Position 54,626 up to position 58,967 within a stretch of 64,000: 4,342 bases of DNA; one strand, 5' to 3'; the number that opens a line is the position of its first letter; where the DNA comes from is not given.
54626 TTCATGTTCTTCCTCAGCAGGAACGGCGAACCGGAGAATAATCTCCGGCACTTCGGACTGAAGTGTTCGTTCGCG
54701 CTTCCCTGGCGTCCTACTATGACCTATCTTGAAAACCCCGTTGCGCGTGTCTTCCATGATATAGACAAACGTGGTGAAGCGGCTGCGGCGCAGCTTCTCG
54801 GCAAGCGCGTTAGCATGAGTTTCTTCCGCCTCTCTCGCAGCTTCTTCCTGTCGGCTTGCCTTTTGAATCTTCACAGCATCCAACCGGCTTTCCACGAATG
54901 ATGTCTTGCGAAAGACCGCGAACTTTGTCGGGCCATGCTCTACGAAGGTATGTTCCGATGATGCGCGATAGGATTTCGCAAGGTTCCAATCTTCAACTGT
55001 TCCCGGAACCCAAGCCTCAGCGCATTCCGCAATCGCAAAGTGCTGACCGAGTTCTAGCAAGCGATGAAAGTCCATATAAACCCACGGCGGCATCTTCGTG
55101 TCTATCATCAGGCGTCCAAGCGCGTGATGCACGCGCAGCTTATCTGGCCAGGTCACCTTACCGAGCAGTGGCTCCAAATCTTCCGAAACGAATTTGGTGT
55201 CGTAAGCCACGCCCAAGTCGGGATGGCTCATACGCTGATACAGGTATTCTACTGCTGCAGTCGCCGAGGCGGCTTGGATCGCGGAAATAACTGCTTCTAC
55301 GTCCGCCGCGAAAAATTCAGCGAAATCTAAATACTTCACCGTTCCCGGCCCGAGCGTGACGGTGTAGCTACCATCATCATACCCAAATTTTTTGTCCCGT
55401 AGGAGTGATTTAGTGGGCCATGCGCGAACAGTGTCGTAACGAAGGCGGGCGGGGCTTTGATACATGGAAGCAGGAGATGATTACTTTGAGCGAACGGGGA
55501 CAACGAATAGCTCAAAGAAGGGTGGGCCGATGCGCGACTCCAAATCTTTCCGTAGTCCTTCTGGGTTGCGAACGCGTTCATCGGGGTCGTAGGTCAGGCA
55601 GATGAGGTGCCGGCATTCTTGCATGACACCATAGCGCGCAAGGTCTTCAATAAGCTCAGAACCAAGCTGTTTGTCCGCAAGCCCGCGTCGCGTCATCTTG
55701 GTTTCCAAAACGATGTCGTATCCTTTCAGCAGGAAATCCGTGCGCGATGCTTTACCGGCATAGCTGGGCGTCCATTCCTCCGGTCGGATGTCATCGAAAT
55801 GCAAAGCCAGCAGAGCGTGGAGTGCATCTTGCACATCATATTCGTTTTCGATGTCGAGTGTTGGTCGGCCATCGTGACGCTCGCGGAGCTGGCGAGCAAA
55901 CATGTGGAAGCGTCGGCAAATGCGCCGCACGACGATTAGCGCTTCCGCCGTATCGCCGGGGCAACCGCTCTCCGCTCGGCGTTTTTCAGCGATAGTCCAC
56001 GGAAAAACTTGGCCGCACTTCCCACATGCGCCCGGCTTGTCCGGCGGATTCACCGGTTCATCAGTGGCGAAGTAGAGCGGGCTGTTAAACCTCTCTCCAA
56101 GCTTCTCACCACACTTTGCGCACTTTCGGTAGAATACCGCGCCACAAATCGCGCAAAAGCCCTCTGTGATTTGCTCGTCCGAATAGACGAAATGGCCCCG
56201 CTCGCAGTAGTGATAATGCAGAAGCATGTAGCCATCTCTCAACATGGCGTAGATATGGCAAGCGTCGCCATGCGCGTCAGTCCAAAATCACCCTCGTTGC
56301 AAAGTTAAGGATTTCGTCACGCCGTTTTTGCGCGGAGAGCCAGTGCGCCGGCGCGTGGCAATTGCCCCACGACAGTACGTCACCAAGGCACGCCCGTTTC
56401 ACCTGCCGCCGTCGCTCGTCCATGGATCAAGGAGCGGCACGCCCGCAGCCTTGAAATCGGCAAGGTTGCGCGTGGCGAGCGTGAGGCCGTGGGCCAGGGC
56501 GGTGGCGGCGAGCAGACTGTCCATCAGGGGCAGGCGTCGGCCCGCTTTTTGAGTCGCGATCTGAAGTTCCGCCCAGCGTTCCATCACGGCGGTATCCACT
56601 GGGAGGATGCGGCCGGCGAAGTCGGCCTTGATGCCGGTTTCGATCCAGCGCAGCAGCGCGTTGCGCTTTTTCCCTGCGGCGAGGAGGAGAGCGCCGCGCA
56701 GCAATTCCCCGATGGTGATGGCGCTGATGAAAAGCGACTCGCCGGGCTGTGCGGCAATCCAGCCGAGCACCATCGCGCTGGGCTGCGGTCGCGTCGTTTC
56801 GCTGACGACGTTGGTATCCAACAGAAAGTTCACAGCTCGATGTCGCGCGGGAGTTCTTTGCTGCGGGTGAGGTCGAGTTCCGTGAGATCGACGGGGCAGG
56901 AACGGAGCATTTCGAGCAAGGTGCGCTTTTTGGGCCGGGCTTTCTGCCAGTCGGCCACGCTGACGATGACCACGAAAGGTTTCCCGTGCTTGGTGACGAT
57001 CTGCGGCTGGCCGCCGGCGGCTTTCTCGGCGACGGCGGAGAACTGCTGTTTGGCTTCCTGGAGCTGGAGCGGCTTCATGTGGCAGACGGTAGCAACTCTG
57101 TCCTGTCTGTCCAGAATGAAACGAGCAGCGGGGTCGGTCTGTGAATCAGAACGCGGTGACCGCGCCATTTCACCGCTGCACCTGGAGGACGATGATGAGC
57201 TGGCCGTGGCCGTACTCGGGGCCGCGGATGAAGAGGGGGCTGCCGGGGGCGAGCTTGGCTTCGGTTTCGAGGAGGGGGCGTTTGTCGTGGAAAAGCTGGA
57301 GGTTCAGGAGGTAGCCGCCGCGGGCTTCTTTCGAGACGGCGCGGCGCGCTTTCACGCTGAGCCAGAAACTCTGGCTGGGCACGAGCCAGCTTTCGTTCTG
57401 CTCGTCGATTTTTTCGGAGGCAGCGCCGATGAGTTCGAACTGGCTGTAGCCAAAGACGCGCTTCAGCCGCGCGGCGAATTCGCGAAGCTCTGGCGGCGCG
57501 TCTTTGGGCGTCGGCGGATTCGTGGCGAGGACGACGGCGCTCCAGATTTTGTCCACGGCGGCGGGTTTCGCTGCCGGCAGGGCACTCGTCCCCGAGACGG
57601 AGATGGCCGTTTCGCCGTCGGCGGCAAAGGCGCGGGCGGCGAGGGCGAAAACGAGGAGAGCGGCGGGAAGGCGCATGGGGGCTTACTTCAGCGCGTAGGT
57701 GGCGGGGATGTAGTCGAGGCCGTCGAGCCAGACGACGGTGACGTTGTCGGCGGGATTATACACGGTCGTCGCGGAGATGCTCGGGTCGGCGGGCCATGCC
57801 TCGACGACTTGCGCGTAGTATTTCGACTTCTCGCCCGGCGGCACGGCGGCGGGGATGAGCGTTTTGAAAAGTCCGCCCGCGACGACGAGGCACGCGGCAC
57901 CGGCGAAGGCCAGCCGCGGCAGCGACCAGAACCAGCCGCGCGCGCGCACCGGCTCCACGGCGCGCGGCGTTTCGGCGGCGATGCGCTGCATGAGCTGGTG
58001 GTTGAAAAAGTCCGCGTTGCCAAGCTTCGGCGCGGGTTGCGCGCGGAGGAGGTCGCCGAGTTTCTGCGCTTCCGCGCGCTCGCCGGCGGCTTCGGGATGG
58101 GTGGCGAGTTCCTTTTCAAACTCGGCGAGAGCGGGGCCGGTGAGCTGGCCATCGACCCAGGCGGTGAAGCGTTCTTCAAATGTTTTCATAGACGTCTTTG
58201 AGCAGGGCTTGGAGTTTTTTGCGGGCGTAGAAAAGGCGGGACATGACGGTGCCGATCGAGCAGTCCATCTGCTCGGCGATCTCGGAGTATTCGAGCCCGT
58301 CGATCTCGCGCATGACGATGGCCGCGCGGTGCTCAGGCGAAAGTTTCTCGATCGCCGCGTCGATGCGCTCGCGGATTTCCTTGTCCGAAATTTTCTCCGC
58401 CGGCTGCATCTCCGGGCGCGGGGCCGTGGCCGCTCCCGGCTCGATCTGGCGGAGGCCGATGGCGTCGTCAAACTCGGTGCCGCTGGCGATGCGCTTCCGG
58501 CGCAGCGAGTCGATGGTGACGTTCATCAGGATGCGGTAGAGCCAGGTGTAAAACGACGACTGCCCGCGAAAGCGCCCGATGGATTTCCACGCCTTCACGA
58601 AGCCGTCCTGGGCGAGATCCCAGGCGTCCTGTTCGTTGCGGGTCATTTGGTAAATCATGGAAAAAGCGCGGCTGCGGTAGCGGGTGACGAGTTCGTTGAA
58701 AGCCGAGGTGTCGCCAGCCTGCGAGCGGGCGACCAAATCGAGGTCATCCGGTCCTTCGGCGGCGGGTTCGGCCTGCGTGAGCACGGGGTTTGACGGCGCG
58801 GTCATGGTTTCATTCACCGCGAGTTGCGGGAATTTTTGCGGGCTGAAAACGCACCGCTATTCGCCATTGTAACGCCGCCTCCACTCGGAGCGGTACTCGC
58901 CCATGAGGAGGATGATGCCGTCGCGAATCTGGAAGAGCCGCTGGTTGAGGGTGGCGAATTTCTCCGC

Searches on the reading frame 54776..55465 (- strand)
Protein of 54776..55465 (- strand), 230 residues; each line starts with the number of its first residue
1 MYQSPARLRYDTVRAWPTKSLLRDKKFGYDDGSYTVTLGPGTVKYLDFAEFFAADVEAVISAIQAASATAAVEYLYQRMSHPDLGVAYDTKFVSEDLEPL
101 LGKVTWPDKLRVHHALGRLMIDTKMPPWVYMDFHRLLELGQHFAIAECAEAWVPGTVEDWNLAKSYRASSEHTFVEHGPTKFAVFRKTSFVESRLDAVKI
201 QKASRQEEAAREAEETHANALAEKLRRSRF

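Call 118: search_protein_representatives(protein=window:54776-55465:-)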
Query: 230 residues. Proteins with E-value up to 0.001 (for the whole library): 57; up to 1e-10: 41; up to 1e-30: 5. The best 57 are listed.
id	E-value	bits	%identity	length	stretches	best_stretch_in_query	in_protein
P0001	7.1e-151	516.0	100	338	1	1-230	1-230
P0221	1.5e-42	161.9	45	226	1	17-230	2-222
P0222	1.6e-34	135.6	38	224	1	8-228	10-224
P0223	2.6e-33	131.6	36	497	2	32-211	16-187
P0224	8.6e-32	126.7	40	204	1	20-211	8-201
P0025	3.7e-28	114.8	39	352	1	32-230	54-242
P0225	4.8e-28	114.4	40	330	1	29-213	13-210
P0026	5.7e-27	110.9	30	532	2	34-215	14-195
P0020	4.5e-26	108.0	45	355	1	17-230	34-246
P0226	7.2e-26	107.3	33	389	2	28-216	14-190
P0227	3.7e-25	105.0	43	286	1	29-213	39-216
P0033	1.9e-24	102.7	31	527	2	32-230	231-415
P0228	4.4e-24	101.5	49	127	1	14-129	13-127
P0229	1.7e-23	99.5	36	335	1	34-223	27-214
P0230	2.1e-23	99.2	39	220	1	30-210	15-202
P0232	3.6e-20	88.7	34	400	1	19-230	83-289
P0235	4.0e-17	78.7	33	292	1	31-190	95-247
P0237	8.7e-17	77.6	35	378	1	22-176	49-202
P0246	2.2e-12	63.2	36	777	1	33-206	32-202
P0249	6.3e-12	61.7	34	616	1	33-204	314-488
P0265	1.7e-04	37.4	42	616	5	29-75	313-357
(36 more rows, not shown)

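Call 119: search_protein_families(library=pfam, proteins=[P0246, P0249, P0265, P0223, P0226, P0232, P0237, P0221, P0222, P0235], max_evalue=0.001)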
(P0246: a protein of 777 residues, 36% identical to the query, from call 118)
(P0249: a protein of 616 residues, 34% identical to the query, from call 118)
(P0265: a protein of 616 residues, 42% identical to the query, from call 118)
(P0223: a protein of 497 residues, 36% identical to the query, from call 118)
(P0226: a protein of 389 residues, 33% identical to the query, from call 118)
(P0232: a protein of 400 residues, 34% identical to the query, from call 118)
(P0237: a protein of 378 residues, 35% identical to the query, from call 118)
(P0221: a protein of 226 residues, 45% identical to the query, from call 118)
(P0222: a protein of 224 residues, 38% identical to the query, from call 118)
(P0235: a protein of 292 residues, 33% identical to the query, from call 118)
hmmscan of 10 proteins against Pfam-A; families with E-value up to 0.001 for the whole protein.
P0246 (777 aa): 3 families
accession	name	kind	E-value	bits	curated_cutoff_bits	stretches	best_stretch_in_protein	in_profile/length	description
PF15615.11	TerB_C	-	4.9e-19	69.5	26.3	1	632-775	8-147/148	TerB-C domain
PF05099.18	TerB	-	1.5e-12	48.3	24.4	1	424-535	4-115/118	Tellurite resistance protein TerB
PF04391.17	DUF533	-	0.00047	20.2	29.6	0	494-540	70-116/178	Protein of unknown function (DUF533)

P0249 (616 aa): 2 families
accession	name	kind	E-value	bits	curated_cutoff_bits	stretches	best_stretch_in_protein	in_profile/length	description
PF13455.12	MUG113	-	7.4e-10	39.7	22.3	1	518-578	1-67/73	Meiotically up-regulated gene 113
PF10544.15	T5orf172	-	8e-07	30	20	1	506-583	2-99/101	T5orf172 domain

P0265 (616 aa): 7 families
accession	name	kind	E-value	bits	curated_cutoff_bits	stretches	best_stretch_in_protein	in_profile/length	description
PF18938.6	aRib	-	2.6e-11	43.6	27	0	116-138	14-36/71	Atypical Rib domain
PF12363.14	Phage_TAC_12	-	8.4e-10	39.5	26.2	0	250-304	56-108/111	Phage tail assembly chaperone protein, TAC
PF14362.11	DUF4407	-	2.6e-05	24.1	31.3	0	52-160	144-231/297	Domain of unknown function (DUF4407)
PF24529.1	CFAP47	-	3e-05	24.4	27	0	336-366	31-61/166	Cilia- and flagella-associated protein 47 domain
PF09636.16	XkdW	-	0.0002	21.5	24.6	0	116-135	36-55/57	XkdW protein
PF18203.6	IPTL-CTERM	-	0.00031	21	20.8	1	583-610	3-28/28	IPTL-CTERM motif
PF12158.14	DUF3592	-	0.00042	21.4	25.3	0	185-196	68-79/84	Domain of unknown function (DUF3592)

P0223 (497 aa): 2 families
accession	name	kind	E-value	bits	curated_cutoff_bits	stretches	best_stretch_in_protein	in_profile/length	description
PF13455.12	MUG113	-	3.4e-09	37.6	22.3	1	401-461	1-67/73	Meiotically up-regulated gene 113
PF10544.15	T5orf172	-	3.8e-06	27.8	20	1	389-464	2-97/101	T5orf172 domain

P0226 (389 aa): 0 families

P0232 (400 aa): 2 families
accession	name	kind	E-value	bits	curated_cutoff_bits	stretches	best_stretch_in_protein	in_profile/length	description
PF13455.12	MUG113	-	3e-10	41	22.3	1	304-364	1-67/73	Meiotically up-regulated gene 113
PF10544.15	T5orf172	-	8.3e-07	29.9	20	1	292-369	2-99/101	T5orf172 domain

P0237 (378 aa): 2 families
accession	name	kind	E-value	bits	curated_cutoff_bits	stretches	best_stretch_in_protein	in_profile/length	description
PF13455.12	MUG113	-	3.4e-10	40.8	22.3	1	273-334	1-68/73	Meiotically up-regulated gene 113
PF10544.15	T5orf172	-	1.9e-07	31.9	20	1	261-336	2-97/101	T5orf172 domain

P0221 (226 aa): 0 families

P0222 (224 aa): 0 families

P0235 (292 aa): 0 families

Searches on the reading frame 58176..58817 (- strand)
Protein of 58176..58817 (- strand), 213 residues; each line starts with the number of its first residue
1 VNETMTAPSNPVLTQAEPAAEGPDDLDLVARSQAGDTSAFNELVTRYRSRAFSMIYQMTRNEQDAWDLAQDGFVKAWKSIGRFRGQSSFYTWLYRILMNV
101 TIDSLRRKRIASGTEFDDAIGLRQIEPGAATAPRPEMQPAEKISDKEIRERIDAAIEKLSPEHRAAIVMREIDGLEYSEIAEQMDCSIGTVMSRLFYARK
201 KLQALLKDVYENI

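Call 50: search_protein_families(library=pfam, proteins=[window:58176-58817:-], max_evalue=0.01)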
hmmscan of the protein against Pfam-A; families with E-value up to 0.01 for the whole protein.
window:58176-58817:- (213 aa): 5 families
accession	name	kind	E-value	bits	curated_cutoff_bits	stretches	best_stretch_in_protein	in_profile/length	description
PF04542.20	Sigma70_r2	-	3.1e-19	69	24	1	43-109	1-69/71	Sigma-70 region 2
PF08281.18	Sigma70_r4_2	-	1.1e-17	63.9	25.7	1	149-202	1-54/54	Sigma-70, region 4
PF04545.22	Sigma70_r4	-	9.4e-12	44.7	24.1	1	155-203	1-49/50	Sigma-70, region 4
PF07638.17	Sigma70_ECF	-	2.3e-09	37.8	21.1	1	28-206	7-183/185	ECF sigma factor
PF13384.12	HTH_23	-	0.0016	18.7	24.6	1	162-192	5-35/50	Homeodomain-like domain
